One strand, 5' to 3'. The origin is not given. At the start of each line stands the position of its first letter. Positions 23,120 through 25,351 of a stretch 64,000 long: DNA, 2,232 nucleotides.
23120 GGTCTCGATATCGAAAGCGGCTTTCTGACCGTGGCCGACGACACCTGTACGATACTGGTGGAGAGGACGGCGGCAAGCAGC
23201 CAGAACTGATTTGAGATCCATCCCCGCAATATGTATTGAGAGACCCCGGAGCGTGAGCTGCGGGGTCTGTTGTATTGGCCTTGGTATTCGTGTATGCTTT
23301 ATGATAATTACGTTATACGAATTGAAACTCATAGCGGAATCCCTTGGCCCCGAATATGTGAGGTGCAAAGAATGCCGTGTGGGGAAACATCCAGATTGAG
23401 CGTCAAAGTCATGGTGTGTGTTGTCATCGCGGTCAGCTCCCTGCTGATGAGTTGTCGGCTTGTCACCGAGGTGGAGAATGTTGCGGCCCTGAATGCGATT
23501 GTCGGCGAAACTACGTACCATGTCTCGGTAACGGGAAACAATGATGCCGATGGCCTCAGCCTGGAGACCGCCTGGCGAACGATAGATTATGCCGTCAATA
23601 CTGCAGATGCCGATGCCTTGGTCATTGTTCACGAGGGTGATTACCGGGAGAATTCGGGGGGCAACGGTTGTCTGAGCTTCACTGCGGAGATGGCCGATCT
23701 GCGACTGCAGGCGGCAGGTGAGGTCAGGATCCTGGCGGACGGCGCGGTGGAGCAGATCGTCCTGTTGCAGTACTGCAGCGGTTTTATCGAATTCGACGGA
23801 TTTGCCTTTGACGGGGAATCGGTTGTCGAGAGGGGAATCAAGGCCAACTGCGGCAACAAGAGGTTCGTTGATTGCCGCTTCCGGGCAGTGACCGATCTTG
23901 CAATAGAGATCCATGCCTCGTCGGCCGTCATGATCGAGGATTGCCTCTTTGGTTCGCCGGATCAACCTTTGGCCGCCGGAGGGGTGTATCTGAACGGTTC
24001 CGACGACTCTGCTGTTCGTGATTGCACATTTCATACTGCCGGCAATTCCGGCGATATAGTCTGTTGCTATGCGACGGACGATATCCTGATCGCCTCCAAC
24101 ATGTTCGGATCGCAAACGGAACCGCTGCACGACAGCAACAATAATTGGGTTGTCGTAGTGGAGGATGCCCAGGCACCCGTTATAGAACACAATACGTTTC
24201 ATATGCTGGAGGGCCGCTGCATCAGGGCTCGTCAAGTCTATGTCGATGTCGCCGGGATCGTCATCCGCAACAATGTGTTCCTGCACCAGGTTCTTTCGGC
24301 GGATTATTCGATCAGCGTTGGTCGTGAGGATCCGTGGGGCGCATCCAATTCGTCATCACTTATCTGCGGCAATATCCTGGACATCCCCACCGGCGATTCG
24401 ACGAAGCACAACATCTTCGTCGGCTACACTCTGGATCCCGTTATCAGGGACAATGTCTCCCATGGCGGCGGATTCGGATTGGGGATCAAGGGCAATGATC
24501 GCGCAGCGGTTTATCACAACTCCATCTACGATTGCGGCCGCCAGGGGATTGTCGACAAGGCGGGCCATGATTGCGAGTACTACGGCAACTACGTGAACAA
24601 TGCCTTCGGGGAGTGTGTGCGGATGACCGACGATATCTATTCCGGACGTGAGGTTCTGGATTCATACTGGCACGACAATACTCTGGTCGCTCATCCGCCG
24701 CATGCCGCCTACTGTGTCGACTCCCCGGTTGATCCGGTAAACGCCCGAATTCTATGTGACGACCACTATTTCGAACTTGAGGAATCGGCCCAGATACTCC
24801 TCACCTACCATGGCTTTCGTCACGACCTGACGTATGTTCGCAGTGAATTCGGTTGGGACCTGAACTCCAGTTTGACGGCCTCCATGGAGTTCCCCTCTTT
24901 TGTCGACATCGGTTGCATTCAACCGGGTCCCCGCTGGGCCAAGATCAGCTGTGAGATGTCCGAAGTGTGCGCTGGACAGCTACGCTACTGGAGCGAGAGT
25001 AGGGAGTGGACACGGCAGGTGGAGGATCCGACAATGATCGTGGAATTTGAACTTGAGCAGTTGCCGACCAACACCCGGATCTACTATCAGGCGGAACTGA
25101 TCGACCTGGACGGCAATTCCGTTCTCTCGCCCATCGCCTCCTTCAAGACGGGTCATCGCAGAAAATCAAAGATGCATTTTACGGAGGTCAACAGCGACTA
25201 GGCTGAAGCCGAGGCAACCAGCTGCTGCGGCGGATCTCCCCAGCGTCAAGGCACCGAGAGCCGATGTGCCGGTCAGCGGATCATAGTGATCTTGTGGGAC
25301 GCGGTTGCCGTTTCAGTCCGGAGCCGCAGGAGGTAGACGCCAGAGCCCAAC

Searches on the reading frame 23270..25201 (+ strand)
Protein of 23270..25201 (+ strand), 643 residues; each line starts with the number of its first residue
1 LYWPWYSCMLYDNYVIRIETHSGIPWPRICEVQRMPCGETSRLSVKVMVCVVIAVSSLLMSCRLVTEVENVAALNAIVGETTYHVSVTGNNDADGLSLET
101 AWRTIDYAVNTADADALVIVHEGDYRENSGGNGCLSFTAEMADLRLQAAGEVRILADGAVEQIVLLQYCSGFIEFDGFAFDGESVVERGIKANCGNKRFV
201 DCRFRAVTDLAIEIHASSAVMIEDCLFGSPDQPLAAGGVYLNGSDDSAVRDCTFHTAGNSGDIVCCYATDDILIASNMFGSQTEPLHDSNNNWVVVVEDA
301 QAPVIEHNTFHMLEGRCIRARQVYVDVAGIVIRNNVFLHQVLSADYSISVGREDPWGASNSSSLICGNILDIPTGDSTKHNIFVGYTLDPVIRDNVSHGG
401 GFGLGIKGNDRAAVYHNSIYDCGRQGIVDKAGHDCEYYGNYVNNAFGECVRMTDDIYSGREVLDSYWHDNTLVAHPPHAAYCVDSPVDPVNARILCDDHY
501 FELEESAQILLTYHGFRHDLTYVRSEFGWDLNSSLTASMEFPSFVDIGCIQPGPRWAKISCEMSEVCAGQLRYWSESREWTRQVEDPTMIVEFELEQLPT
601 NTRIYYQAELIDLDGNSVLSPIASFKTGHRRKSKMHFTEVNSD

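Call 20: search_protein_families(library=pfam, proteins=[window:23270-25201:+], max_evalue=0.1)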
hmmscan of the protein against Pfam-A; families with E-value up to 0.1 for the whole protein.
window:23270-25201:+ (643 aa): 3 families
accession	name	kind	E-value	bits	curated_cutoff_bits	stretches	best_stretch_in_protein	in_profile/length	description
PF13229.12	Beta_helix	-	4.2e-15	56.1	25.9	2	189-340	2-137/158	Right handed beta helix region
PF05048.19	NosD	-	2.4e-07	30.9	23.6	2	376-445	102-173/212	Periplasmic copper-binding protein (NosD)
PF07602.17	DUF1565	-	0.0017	18.1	20.3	0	87-131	1-44/257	Protein of unknown function (DUF1565)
